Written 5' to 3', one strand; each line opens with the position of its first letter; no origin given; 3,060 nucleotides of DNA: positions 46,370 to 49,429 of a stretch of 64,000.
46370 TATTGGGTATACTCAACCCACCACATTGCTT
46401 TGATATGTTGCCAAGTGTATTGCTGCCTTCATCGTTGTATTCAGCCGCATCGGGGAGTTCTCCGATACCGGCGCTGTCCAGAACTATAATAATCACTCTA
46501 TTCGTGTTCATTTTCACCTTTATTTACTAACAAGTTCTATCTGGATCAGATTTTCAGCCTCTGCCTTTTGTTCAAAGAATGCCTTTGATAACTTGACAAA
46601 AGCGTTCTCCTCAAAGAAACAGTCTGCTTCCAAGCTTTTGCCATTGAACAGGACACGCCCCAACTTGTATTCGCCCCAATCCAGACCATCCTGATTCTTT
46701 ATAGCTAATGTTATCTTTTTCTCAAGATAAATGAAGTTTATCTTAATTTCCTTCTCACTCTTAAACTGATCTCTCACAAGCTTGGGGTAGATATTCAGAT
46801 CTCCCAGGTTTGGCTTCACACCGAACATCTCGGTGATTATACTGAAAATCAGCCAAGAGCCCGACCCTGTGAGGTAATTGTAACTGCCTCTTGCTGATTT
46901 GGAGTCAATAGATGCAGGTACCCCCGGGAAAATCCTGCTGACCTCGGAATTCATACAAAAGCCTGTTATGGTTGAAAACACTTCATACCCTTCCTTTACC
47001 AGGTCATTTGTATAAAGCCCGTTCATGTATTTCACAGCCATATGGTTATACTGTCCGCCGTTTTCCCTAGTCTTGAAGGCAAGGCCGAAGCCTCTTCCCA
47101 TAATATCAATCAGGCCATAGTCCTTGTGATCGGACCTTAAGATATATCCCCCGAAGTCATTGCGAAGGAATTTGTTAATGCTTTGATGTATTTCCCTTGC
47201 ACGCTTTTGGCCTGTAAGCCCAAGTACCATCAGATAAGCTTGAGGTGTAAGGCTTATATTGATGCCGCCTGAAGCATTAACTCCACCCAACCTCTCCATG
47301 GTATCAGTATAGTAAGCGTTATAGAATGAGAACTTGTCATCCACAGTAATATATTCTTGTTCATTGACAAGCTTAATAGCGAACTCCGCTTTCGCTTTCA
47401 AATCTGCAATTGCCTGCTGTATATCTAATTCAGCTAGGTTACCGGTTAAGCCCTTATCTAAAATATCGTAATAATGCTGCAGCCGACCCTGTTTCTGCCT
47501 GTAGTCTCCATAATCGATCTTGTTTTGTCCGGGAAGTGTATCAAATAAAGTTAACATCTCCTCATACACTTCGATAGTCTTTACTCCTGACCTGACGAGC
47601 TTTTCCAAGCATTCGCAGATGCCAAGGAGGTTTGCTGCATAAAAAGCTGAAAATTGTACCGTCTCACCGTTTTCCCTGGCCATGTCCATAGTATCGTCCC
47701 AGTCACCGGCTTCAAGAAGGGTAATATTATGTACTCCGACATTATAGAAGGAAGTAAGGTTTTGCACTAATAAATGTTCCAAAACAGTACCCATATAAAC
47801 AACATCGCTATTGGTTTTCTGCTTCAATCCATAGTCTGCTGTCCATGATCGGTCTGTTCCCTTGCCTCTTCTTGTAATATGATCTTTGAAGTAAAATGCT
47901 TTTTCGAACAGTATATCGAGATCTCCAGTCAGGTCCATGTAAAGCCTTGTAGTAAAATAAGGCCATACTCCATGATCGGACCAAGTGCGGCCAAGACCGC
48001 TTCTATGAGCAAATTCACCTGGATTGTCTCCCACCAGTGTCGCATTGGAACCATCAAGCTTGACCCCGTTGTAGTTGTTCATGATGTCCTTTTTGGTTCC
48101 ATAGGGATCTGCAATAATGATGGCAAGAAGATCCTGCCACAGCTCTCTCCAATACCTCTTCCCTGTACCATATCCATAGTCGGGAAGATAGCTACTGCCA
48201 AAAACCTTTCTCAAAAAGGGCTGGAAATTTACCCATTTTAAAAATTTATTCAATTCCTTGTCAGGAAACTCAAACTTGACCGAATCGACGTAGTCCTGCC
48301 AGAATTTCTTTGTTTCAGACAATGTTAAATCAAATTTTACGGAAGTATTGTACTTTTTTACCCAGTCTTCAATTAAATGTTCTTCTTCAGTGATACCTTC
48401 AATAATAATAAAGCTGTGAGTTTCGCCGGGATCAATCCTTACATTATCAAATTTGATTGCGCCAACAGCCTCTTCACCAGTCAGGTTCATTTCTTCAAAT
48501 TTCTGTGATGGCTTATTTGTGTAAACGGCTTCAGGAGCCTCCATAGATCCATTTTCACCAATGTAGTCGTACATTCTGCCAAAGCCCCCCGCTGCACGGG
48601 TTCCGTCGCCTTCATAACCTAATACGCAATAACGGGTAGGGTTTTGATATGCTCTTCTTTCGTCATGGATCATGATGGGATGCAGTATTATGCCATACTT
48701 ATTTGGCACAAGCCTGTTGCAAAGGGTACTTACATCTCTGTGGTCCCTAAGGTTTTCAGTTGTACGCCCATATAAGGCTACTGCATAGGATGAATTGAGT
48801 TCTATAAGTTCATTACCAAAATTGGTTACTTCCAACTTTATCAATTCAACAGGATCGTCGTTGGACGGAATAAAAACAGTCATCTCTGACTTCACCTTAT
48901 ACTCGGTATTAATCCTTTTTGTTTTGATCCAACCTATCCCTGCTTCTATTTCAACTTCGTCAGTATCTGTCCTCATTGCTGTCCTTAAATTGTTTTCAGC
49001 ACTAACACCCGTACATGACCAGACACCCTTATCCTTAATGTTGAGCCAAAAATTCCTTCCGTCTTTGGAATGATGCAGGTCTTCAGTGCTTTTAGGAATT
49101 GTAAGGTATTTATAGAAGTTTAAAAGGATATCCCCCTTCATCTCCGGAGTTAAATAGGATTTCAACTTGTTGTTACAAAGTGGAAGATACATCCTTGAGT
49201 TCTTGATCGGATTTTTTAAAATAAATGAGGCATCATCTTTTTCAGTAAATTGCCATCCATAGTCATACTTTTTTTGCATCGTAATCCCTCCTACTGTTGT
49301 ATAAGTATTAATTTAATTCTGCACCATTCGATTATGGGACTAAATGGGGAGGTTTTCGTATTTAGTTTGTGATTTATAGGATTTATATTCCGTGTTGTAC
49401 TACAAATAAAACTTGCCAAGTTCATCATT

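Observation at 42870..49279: GH94-clan-like phosphorylase wired directly into a pentose-1-phosphate salvage set: candidate phosphorolytic pentofuranoside pathway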

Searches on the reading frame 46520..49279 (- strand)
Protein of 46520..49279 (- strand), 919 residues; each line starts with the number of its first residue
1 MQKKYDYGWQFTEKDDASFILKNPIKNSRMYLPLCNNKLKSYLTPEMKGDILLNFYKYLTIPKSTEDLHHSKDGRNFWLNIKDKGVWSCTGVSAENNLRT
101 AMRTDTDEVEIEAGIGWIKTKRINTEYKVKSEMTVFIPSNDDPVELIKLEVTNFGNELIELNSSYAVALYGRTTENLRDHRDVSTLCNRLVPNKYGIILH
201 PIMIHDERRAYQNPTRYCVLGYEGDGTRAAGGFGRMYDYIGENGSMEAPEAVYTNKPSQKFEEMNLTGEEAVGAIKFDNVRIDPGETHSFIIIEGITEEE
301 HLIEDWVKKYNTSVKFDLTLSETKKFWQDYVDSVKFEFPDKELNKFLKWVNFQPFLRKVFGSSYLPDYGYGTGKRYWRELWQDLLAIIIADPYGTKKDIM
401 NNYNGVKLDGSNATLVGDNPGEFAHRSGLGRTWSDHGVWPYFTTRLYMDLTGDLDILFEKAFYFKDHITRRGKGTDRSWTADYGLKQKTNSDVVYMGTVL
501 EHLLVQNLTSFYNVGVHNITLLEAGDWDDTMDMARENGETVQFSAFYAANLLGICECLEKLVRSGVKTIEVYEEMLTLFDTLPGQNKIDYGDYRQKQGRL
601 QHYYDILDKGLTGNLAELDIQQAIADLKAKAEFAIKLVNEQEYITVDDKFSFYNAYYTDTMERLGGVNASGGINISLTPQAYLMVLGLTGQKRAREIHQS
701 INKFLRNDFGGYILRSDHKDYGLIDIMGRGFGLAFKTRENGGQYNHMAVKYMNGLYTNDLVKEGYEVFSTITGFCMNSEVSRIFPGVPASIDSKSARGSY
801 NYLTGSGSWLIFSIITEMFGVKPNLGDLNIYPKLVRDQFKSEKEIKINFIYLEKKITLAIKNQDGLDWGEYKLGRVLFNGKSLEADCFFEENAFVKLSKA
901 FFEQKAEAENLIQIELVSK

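Call 3: search_protein_families(library=pfam, proteins=[window:46520-49279:-], max_evalue=0.01)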
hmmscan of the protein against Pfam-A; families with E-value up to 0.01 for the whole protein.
window:46520-49279:- (919 aa): 2 families
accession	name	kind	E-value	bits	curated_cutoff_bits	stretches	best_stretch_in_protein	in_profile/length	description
PF17167.11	Glyco_hydro_94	-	1.7e-20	73.6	27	3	652-818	248-418/420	Glycosyl hydrolase 94 superfamily, catalytic domain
PF06165.18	GH94_b-supersand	-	1.2e-10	41.7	23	1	66-293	40-249/251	Glycosyl hydrolase 94, supersandwich domain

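Call 4: search_protein_families(library=ncbifam, proteins=[window:46520-49279:-], max_evalue=0.01)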
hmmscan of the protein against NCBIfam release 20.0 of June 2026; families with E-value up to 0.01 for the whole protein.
window:46520-49279:- (919 aa): 0 families

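Call 8: search_solved_structures(query=window:46520-49279:-, max_evalue=1, show_alignments=2)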
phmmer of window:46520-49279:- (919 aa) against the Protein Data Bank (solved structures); distinct sequences matched with E-value up to 1: 11.
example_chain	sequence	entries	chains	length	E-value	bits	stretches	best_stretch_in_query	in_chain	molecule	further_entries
6ggy_A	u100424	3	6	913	2.2e-210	704.2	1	7-887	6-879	Laminaribiose phosphorylase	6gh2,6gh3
8rf9_A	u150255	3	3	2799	9.5e-17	63.5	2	229-560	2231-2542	Cyclic beta 1-2 glucan synthetase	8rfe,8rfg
8rf0_A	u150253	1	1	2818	9.6e-17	63.4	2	229-560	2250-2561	Cyclic beta-(1,2)-glucan synthase NdvB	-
3qde_A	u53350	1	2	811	3.6e-09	38.4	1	104-463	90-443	Cellobiose phosphorylase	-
8ho7_A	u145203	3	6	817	3.7e-09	38.3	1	104-463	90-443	Cellobiose phosphorylase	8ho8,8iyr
3s4c_A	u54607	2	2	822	0.00032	22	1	307-460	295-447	Lactose Phosphorylase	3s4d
3rrs_A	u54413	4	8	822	0.00041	21.7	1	307-460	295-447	Cellobiose phosphorylase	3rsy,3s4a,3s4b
2cqs_A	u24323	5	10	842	0.099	13.8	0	307-460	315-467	Cellobiose Phosphorylase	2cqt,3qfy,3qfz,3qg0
3afj_A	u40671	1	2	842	0.12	13.5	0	307-460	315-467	Cellobiose Phosphorylase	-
3acs_A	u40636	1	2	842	0.21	12.7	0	307-460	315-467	Cellobiose Phosphorylase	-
1v7v_A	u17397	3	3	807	0.32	12.1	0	645-836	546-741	chitobiose phosphorylase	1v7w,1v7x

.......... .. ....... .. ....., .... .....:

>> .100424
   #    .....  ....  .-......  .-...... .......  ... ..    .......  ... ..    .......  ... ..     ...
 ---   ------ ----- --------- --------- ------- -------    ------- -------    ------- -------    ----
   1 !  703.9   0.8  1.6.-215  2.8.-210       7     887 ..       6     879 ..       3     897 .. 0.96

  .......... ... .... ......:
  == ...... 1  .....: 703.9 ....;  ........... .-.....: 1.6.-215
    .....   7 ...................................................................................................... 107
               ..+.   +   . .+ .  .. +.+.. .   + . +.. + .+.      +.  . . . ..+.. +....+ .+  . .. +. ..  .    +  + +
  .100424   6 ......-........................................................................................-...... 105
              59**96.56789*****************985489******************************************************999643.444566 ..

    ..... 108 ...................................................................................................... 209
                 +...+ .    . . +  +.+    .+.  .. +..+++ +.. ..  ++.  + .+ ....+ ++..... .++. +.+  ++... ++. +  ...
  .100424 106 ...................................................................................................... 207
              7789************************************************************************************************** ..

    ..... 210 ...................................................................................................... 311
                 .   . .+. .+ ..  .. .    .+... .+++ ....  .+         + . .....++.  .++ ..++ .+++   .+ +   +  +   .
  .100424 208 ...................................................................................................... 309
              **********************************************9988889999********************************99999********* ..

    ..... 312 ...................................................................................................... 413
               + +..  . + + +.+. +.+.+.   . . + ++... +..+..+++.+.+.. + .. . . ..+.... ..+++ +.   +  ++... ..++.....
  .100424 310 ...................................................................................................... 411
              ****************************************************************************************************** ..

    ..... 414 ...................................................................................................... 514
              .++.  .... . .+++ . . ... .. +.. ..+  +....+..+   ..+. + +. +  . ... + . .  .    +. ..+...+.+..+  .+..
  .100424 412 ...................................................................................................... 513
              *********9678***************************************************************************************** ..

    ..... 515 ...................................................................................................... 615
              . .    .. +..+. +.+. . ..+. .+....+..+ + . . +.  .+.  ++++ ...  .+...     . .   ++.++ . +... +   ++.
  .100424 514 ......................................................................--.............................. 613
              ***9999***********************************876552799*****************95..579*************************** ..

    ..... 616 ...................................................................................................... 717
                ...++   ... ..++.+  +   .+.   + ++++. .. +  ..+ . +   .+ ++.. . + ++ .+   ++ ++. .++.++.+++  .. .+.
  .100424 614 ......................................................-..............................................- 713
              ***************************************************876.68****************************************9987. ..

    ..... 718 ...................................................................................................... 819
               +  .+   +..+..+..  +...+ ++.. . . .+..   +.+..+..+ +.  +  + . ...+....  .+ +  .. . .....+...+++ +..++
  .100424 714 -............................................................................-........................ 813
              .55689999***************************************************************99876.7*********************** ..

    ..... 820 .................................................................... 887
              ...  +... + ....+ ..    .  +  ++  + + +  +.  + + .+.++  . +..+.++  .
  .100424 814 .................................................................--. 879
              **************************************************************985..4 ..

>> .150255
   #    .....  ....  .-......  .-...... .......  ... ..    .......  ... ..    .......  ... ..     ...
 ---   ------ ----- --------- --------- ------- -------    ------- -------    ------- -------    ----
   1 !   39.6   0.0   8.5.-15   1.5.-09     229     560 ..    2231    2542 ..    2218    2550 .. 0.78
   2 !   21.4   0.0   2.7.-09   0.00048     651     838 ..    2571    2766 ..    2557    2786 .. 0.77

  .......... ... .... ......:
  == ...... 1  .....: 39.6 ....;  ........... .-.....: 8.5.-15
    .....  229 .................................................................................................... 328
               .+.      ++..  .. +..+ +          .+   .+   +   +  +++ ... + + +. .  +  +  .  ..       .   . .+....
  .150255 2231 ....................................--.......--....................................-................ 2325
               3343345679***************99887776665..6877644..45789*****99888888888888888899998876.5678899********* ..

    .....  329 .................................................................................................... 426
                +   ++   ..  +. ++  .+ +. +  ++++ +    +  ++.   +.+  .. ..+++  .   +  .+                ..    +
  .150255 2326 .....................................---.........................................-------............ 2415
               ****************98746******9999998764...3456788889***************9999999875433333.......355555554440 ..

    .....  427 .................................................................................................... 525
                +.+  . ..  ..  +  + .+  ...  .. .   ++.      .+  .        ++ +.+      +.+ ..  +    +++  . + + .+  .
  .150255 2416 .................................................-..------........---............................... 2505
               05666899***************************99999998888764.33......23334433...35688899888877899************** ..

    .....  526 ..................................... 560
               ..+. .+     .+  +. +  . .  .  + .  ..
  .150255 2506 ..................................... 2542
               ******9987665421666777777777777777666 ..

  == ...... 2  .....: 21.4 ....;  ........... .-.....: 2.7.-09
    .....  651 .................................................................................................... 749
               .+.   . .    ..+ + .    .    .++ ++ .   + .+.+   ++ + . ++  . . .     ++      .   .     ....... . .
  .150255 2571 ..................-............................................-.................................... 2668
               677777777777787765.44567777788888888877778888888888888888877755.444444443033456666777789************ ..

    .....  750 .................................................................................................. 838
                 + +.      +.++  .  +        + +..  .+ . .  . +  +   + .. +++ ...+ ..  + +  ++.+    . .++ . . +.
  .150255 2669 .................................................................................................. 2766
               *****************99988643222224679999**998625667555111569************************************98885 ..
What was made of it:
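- Tried and rejected: The PDB hit is very strong (call 8).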

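Call 11: find_homologous_proteins(query=window:46520-49279:-, max_evalue=1e-20)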
Query window:46520-49279:- (919 aa): 406 proteins with E <= 1e-20 among 8000 candidates; the best 120 are listed.
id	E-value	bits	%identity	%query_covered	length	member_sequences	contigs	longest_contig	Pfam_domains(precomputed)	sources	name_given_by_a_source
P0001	0.0e+0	2140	100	100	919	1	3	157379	PF06165.19,PF17167.11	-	-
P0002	0.0e+0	1692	77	100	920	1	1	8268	PF06165.19,PF17167.11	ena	-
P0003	0.0e+0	1681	77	100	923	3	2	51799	PF06165.19,PF17167.11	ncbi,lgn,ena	ncbi:MAG TPA: cellobiose phosphorylase [Ruminiclostridium sp.]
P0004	0.0e+0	1667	75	100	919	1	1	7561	PF06165.19,PF17167.11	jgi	-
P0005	0.0e+0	1663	76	100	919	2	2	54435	PF06165.19,PF17167.11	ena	-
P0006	0.0e+0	1639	75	100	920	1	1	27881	PF06165.19,PF17167.11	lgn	-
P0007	0.0e+0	1590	74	99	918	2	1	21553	PF06165.19,PF17167.11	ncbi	-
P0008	0.0e+0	1583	73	100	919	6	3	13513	PF06165.19,PF17167.11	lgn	-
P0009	0.0e+0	1577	72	100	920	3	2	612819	PF06165.19,PF17167.11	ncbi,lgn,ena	-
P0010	0.0e+0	1575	73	99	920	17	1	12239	PF06165.19,PF17167.11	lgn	-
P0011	0.0e+0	1563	71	100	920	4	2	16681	PF06165.19,PF17167.11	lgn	-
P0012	0.0e+0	1548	71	100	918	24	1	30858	PF06165.19,PF17167.11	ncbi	-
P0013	0.0e+0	1435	67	99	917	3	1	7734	PF06165.19,PF17167.11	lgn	-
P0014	1.1e-218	747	38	99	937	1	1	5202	PF06165.19,PF17167.11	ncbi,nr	ncbi:MAG: cellobiose phosphorylase [Calditrichaceae bacterium]|nr:cellobiose phosphorylase [Calditri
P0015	1.1e-215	737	40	100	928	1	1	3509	PF06165.19,PF17167.11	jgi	jgi:cellobiose phosphorylase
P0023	7.1e-211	721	40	94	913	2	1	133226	PF06165.19,PF17167.11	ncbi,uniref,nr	ncbi:GH36-type glycosyl hydrolase domain-containing protein [Clostridium lacusfryxellense]|uniref:GH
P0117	1.7e-189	650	38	94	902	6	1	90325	PF06165.19,PF17167.11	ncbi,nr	ncbi:MAG: cellobiose phosphorylase [Lachnospiraceae bacterium]|nr:cellobiose phosphorylase [Lachnosp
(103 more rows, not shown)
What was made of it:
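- Public annotations call relatives 'cellobiose phosphorylase' (call 11).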

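Call 13: find_related_loci(query=window:46520-49279:-, collection=genome_contigs, flank=10000)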
Query window:46520-49279:- (919 aa) in genome_contigs; peptide patterns used: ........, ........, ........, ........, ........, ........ (x = any residue, [..] = any of these).
22 stretches matched a pattern; 8 encode a relative of the query (tblastn E <= 1e-3); 7 distinct loci.
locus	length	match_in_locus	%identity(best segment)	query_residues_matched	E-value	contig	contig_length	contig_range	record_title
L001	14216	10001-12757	76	1-919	0e+0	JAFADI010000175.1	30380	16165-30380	MAG: Bacillota bacterium isolate OH_SBB_72 k127_361627, whole genome shotgun sequence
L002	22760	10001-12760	73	1-919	0e+0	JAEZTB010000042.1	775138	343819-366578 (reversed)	MAG: Bacillota bacterium isolate OH_PDB_28 k127_1096342, whole genome shotgun sequence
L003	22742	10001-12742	73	4-917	0e+0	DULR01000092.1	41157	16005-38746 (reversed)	MAG TPA_asm: Clostridiaceae bacterium isolate AS04akNAM_130 47304_AS04, whole genome shotgun sequence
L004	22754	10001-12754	71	1-917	0e+0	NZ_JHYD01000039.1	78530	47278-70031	Ruminiclostridium cellobioparum DSM 1351 = ATCC 15832 T344DRAFT_scaffold00028.28_C, whole genome shotgun sequence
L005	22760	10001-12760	72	1-919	0e+0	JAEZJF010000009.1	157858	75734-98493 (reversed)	MAG: Bacillota bacterium isolate OH_CDB_227 k127_1053860, whole genome shotgun sequence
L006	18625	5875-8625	77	4-919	0e+0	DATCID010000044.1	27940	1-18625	MAG TPA_asm: Ruminiclostridium sp. isolate SMAG_U7850 k141_46493, whole genome shotgun sequence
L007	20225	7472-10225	71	1-917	0e+0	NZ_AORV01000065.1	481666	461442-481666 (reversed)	Ruminiclostridium cellobioparum subsp. termitidis CT1112 Ct_contig00077, whole genome shotgun sequence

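Call 33: search_protein_families(library=pfam, proteins=[L004:160-3915:+, L004:4099-5193:+, L004:5259-6530:+, L006:10933-13887:+, L006:14681-16132:+, L006:16169-18430:-, L002:7746-9728:+, L002:14400-17537:+, L002:14062-14406:+, L002:21009-22301:+], max_evalue=0.001)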
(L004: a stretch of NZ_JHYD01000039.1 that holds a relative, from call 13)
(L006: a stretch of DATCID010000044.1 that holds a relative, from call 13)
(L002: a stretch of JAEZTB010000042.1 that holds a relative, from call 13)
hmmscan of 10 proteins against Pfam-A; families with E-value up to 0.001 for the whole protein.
L004:160-3915:+ (1251 aa): 3 families
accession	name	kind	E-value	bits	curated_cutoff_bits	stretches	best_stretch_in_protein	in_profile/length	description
PF00395.25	SLH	-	4e-35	120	20.8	3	1124-1166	1-43/44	S-layer homology domain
PF00041.27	fn3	-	9.3e-14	51.9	25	1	675-753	2-81/84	Fibronectin type III domain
PF13753.12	SWM_repeat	-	5.5e-07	30.2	27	1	564-644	3-84/86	Putative flagellar system-associated repeat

L004:4099-5193:+ (364 aa): 1 family
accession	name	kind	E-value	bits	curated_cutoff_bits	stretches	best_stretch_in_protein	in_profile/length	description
PF00892.27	EamA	-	6.7e-28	98.1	28.2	2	16-154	2-134/135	EamA-like transporter family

L004:5259-6530:+ (423 aa): 3 families
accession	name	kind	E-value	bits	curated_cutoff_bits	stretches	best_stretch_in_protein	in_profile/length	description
PF00072.30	Response_reg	-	8.7e-25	87.5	30.2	1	3-115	1-110/111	Response regulator receiver domain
PF12833.13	HTH_18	-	6.6e-20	71.6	33.6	1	342-419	2-79/80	Helix-turn-helix domain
PF00165.29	HTH_AraC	-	1e-19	70.6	26.6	2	381-418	2-41/42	Bacterial regulatory helix-turn-helix proteins, AraC family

L006:10933-13887:+ (984 aa): 0 families

L006:14681-16132:+ (483 aa): 5 families
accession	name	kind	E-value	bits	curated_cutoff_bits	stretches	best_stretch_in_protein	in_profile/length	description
PF03008.20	DUF234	-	8.3e-25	87.5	22.5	1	326-419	1-91/100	Archaea bacterial proteins of unknown function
PF01637.24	ATPase_2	-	1.3e-24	87.7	33.2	1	17-219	1-224/225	ATPase domain predominantly from Archaea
PF13173.12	AAA_14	-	2.9e-07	31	27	1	38-188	4-125/129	AAA domain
PF13191.12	AAA_16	-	0.00024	22.1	32.6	1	17-66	2-56/167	AAA ATPase domain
PF13401.12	AAA_22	-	0.00044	21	27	0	38-157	7-123/130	AAA domain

L006:16169-18430:- (753 aa): 4 families
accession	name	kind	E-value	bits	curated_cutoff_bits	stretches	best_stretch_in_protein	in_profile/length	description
PF02922.24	CBM_48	-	4.9e-29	100.9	22.4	2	132-215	1-83/83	Carbohydrate-binding module 48 (Isoamylase N-terminal domain)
PF22019.2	GlgB_N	-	8.4e-28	96.8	27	2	12-107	4-94/94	alpha-1,4-glucan branching enzyme GlgB, N-terminal domain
PF02806.24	Alpha-amylase_C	-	2.5e-21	76.3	21.2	1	642-740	1-93/95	Alpha amylase, C-terminal all-beta domain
PF00128.31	Alpha-amylase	-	6e-21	75.6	22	2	282-359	19-94/446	Alpha amylase, catalytic domain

L002:7746-9728:+ (660 aa): 0 families

L002:14400-17537:+ (1045 aa): 0 families

L002:14062-14406:+ (114 aa): 0 families

L002:21009-22301:+ (430 aa): 3 families
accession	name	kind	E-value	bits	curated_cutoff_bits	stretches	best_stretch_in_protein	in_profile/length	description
PF00072.30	Response_reg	-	3.6e-24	85.5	30.2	1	11-121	1-108/111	Response regulator receiver domain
PF12833.13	HTH_18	-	1.7e-20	73.5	33.6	1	350-428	2-80/80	Helix-turn-helix domain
PF00165.29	HTH_AraC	-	3.3e-17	62.6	26.6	2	336-377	1-42/42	Bacterial regulatory helix-turn-helix proteins, AraC family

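Call 35: search_solved_structures(query=L006:10933-13887:+, max_evalue=1)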
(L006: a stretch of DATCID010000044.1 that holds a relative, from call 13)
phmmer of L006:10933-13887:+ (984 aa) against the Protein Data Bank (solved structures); distinct sequences matched with E-value up to 1: 4.
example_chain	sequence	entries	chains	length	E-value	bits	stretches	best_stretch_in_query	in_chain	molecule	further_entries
4b1l_A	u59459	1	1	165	2e-14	55.7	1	835-981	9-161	LEVANASE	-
4azz_A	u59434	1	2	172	2.2e-14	55.7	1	835-981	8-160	LEVANASE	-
4b1m_A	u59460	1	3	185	2.6e-14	55.4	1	835-981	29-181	LEVANASE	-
5zqi_A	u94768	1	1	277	0.15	13.2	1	859-979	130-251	Alginate lyase AlgAT5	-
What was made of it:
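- A CBM66-like domain (fold of the levanase CBM, E 2e-14) occurs in the ~1000-aa neighbours of GH94* in L002, L003, L005 and L006 (call 35).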
